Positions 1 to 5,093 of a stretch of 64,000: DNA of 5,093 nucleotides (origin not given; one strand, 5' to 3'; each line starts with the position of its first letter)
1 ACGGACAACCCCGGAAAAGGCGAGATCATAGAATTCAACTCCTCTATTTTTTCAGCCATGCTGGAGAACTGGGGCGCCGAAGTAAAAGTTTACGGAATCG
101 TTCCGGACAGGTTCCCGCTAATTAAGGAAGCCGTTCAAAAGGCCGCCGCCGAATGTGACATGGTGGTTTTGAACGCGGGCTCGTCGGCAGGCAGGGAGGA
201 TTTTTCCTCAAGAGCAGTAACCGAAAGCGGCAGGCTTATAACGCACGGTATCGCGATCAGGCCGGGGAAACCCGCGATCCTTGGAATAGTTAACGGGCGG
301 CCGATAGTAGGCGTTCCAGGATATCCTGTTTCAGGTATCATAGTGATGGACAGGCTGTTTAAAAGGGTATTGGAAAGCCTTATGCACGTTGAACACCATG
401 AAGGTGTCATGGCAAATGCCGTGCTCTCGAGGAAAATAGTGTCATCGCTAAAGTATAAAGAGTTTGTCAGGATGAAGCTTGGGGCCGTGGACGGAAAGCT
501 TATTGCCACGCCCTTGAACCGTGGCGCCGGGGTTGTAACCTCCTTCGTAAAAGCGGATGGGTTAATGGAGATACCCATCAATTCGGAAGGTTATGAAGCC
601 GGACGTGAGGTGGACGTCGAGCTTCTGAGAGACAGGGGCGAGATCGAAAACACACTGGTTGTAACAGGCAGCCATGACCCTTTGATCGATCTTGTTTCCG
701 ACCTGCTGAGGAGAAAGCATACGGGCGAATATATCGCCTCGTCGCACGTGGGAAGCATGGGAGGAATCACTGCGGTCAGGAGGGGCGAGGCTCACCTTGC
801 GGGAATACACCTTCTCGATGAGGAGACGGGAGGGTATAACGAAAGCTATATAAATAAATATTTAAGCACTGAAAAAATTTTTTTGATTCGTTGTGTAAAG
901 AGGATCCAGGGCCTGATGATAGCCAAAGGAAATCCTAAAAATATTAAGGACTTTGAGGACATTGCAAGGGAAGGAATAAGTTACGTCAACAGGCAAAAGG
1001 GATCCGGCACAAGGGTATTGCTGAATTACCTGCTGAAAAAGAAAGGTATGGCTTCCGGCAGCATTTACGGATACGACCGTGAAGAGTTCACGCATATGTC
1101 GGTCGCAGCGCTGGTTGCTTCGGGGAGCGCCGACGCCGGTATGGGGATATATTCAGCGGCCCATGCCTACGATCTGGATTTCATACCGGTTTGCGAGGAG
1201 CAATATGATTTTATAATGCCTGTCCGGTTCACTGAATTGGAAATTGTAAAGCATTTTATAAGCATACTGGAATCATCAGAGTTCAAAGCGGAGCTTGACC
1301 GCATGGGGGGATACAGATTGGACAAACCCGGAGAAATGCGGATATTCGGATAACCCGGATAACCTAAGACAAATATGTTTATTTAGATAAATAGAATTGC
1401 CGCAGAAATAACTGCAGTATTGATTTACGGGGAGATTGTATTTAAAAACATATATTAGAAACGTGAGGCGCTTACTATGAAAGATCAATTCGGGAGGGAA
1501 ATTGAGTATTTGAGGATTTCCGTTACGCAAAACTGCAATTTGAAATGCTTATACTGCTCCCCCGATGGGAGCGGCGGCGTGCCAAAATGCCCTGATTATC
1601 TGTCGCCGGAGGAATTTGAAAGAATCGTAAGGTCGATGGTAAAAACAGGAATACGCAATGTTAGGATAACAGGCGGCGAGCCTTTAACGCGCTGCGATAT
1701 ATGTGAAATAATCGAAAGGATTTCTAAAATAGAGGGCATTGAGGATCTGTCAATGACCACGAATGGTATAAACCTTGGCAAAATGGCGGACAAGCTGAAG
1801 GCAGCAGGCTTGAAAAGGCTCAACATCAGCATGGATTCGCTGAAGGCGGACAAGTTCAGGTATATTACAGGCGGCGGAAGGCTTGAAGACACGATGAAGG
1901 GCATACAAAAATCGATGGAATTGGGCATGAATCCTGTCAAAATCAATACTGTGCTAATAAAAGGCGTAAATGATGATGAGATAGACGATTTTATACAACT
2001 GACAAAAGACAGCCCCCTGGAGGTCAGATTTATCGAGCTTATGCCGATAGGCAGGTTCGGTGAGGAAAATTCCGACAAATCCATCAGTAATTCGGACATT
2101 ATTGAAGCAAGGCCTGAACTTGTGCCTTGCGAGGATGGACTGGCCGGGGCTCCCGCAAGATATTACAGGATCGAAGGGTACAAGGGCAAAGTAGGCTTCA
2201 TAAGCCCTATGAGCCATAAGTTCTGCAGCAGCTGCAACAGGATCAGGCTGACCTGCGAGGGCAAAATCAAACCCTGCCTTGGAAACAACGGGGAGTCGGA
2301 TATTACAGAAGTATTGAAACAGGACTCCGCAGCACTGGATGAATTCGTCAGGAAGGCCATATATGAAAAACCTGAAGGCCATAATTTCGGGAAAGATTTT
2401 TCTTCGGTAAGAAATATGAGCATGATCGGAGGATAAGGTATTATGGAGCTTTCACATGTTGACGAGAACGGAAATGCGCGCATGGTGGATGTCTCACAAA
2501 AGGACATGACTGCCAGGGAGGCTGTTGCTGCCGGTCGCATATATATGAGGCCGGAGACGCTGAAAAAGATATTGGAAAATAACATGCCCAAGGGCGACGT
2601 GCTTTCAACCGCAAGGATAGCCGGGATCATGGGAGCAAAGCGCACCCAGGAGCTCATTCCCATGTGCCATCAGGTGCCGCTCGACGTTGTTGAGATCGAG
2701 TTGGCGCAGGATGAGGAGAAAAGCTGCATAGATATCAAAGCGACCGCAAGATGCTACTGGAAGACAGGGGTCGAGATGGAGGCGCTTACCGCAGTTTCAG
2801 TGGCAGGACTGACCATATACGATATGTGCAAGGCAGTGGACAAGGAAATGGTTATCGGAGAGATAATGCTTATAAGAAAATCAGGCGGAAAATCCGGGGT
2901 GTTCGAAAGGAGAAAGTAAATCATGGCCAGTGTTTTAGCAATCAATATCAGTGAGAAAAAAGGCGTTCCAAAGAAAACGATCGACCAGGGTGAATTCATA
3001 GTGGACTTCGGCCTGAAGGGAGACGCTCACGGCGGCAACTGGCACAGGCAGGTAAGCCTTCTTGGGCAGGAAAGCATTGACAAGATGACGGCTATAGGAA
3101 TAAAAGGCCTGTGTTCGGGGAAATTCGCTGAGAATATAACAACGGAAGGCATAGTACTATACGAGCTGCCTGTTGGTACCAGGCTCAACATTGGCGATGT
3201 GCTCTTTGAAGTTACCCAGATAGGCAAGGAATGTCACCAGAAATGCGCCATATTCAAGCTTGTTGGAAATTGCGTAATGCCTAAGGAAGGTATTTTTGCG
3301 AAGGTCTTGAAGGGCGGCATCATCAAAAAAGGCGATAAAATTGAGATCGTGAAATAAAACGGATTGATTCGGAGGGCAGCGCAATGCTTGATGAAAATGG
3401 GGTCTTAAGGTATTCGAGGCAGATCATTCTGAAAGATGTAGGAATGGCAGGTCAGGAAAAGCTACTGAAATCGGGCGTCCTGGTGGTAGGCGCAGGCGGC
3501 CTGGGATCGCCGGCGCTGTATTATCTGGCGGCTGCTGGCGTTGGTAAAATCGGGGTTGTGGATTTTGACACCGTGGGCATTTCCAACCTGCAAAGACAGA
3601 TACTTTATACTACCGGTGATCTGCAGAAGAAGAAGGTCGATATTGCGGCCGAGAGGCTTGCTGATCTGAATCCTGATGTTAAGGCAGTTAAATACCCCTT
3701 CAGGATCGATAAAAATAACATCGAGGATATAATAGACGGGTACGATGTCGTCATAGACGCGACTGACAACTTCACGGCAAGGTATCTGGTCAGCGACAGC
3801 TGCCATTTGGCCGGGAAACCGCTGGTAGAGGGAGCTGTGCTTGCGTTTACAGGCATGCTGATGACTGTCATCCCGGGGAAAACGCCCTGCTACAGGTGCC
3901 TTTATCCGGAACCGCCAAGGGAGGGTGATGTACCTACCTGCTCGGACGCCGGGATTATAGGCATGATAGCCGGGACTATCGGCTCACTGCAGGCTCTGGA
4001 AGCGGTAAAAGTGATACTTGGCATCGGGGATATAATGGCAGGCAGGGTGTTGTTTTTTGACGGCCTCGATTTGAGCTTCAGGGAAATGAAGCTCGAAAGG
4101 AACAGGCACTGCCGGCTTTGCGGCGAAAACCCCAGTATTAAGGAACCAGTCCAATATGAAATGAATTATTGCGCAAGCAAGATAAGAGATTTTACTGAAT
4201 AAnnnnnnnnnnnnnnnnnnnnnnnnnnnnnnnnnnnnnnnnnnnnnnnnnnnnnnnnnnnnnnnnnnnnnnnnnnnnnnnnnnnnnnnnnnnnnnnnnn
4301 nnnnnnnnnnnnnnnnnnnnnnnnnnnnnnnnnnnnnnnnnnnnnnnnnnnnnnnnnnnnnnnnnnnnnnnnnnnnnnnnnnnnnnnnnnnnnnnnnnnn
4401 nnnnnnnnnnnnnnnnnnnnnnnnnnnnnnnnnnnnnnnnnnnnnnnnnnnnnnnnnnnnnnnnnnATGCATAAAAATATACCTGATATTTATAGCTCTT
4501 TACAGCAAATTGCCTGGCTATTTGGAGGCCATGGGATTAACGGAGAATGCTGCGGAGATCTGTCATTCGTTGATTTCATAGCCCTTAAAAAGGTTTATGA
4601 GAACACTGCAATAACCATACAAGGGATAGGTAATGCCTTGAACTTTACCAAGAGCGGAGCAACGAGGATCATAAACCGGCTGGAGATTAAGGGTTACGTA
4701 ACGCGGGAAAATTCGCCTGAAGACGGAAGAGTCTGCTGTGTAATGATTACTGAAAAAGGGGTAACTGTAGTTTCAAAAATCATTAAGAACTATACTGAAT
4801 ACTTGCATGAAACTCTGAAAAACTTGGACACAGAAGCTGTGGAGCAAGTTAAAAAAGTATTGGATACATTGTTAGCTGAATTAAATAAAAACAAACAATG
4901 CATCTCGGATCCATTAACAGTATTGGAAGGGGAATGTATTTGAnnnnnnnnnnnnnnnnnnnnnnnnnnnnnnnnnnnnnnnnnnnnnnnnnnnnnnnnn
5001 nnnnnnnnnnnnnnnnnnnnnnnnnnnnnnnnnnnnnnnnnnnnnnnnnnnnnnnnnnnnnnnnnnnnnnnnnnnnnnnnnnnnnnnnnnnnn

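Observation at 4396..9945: Two tandem 'winged-helix repressor + CxC permease' modules ending in a CoADR-rhodanese fusion: an uncharacterised thiol-reactive island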

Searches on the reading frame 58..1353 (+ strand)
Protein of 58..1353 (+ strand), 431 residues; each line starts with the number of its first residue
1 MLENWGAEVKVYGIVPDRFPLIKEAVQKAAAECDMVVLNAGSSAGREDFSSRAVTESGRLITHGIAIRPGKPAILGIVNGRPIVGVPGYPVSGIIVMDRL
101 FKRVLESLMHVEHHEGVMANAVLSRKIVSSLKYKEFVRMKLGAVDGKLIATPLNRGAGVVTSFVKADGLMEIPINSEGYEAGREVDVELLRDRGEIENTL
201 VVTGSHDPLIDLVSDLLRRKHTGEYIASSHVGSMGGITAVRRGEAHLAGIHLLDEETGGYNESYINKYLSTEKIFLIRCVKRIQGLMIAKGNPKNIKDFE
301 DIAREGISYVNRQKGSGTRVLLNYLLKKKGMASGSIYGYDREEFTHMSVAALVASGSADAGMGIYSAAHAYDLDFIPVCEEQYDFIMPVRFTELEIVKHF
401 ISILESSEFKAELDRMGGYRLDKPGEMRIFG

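Call 69: search_protein_families(library=pfam, proteins=[window:58-1353:+], max_evalue=0.00001)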
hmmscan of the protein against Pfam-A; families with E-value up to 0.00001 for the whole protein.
window:58-1353:+ (431 aa): 4 families
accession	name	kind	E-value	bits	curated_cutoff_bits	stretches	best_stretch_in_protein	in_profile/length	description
PF12727.12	PBP_like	-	2.3e-71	239.4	27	1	215-404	2-192/193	PBP superfamily domain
PF03454.20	MoeA_C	-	6.7e-17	61.9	22.1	1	121-190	2-72/72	MoeA C-terminal region (domain IV)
PF00994.29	MoCF_biosynth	-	2.5e-16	60.1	26.6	1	2-105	26-142/144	Probable molybdopterin binding domain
PF12974.12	Phosphonate-bd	-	6e-07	29.5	27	1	284-371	86-170/242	ABC transporter, phosphonate, periplasmic substrate-binding protein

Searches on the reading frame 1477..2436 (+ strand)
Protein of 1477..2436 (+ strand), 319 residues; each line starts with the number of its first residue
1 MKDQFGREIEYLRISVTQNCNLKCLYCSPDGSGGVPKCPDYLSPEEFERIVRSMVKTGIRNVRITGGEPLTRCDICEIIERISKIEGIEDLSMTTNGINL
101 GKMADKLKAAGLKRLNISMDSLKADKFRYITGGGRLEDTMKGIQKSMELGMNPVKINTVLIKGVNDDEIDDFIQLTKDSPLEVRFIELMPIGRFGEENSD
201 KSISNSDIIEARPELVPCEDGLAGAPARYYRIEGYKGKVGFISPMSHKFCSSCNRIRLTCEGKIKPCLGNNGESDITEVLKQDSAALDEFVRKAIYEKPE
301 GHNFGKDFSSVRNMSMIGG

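Call 69: search_protein_families(library=pfam, proteins=[window:1477-2436:+], max_evalue=0.00001)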
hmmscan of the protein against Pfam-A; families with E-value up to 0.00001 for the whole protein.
window:1477-2436:+ (319 aa): 3 families
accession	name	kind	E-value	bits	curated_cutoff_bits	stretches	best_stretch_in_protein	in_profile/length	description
PF04055.27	Radical_SAM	-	1.3e-35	123.5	29.5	1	14-175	1-165/166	Radical SAM superfamily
PF06463.18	Mob_synth_C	-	1.5e-34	119.2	37.4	1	182-304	2-128/128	Molybdenum Cofactor Synthesis C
PF13353.11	Fer4_12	-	1.6e-06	28.9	22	1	17-120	12-114/137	4Fe-4S single cluster domain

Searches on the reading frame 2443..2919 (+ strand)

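Call 69: search_protein_families(library=pfam, proteins=[window:2443-2919:+], max_evalue=0.00001)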
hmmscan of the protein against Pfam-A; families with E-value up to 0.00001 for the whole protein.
window:2443-2919:+ (158 aa): 1 family
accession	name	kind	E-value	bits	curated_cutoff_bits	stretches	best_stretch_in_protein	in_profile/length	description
PF01967.27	MoaC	-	7.4e-60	201.3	27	1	14-149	1-136/136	MoaC family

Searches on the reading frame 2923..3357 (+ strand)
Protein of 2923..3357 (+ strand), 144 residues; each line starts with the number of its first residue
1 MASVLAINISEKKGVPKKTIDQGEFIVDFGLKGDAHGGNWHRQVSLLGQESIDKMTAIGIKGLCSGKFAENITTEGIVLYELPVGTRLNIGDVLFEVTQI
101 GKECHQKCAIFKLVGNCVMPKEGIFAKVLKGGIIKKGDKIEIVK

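Call 69: search_protein_families(library=pfam, proteins=[window:2923-3357:+], max_evalue=0.00001)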
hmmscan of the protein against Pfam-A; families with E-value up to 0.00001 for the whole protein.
window:2923-3357:+ (144 aa): 1 family
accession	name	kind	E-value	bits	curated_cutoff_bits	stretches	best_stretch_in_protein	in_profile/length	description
PF03473.23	MOSC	-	5.8e-12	46.1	22.7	1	36-141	4-120/120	MOSC domain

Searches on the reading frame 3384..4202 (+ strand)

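Call 69: search_protein_families(library=pfam, proteins=[window:3384-4202:+], max_evalue=0.00001)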
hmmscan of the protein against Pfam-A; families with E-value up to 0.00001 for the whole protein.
window:3384-4202:+ (272 aa): 1 family
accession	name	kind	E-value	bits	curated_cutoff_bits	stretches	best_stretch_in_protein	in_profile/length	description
PF00899.27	ThiF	-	5.8e-87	291.2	28.1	1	10-244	1-237/238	ThiF family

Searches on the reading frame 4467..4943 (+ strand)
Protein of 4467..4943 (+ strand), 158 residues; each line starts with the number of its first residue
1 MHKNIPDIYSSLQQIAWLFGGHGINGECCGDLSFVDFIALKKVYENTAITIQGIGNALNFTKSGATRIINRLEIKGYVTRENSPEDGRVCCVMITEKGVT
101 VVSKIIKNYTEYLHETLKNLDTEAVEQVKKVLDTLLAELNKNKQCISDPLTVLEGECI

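Call 3: search_protein_families(library=pfam, proteins=[window:4467-4943:+], max_evalue=0.01)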
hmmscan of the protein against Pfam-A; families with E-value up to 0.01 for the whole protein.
window:4467-4943:+ (158 aa): 6 families
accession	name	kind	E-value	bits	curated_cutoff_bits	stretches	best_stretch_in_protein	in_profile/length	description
PF01047.28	MarR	-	2.2e-11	43.9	24.6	1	37-89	6-58/59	MarR family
PF12802.13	MarR_2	-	8.5e-11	42.3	27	1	31-88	2-60/61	MarR family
PF22381.2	Staph_reg_Sar_Rot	-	3.6e-08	33.8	27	1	31-105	11-85/85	Transcriptional regulator SarA/Rot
PF13463.12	HTH_27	-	1.3e-07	32.2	22.2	1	35-98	4-68/68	Winged helix DNA-binding domain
PF03418.19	Peptidase_A25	-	0.00036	20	27.8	1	70-144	17-91/353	Germination protease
PF13601.12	HTH_34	-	0.0029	18.1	27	1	39-109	5-76/80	Winged helix DNA-binding domain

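Call 4: search_protein_families(library=ncbifam, proteins=[window:4467-4943:+], max_evalue=0.01)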
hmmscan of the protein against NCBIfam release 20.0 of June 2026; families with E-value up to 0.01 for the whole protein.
window:4467-4943:+ (158 aa): 19 families
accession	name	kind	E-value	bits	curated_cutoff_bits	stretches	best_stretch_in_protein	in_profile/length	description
NF008122.0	PRK10870.1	equivalog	3e-12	46.6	157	1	34-145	58-168/176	transcriptional repressor MprA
NF045593.1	bilirub_TF_BilQ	equivalog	3.5e-12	46.2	125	1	46-136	42-132/135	bilirubin utilization transcriptional regulator BilQ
NF052638.1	TransRegOhrRVib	equivalog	2.8e-11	43.3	200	1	31-139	34-140/141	transcriptional regulator OhrR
NF050133.1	TransRegFabT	equivalog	6.9e-11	42.6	200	1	31-140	26-135/138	fatty acid biosynthesis transcriptional regulator FabT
NF052438.1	TransRegRv0880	equivalog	5.2e-10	39.3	220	1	33-137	33-137/143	Rv0880 family HTH-type transcriptional regulator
NF008565.1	PRK11512.1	equivalog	8.3e-09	35.6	240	1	36-136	42-143/144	multiple antibiotic resistance transcriptional regulator MarR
NF053777.1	Saro0803TransReg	equivalog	9.7e-09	35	200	1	41-122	44-128/140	Saro_0803 family transcriptional regulator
TIGR02337.1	HpaR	equivalog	1.1e-08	35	121.2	1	46-135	40-129/130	homoprotocatechuate degradation operon regulator HpaR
TIGR01889.1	Staph_reg_Sar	paralog_domain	6.4e-07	29.7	62.6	1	31-113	22-108/109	staphylococcal accessory regulator family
NF053606.1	Sta1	subfamily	9.9e-07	28.8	80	1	27-108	13-96/100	Sta1 family transcriptional regulator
NF040939.2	trans_reg_lrs14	equivalog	2.6e-06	27.4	90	1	27-107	14-97/103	Lrs14 family HTH-type transcriptional regulator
NF041230.1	BagL_FevM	exception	1.9e-05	24.7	230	1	31-126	37-132/145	MarR family transcriptional regulator BagL/FevM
NF002926.0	PRK03573.1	equivalog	2.2e-05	24.4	120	1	57-136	55-134/144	transcriptional regulator SlyA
NF010762.0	PRK14165.1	equivalog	0.00012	21.4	279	1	45-120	19-91/224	winged helix-turn-helix domain-containing protein/riboflavin kinase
NF010349.0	PRK13777.1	equivalog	0.00043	19.7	153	1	49-115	61-127/190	HTH-type transcriptional regulator Hpr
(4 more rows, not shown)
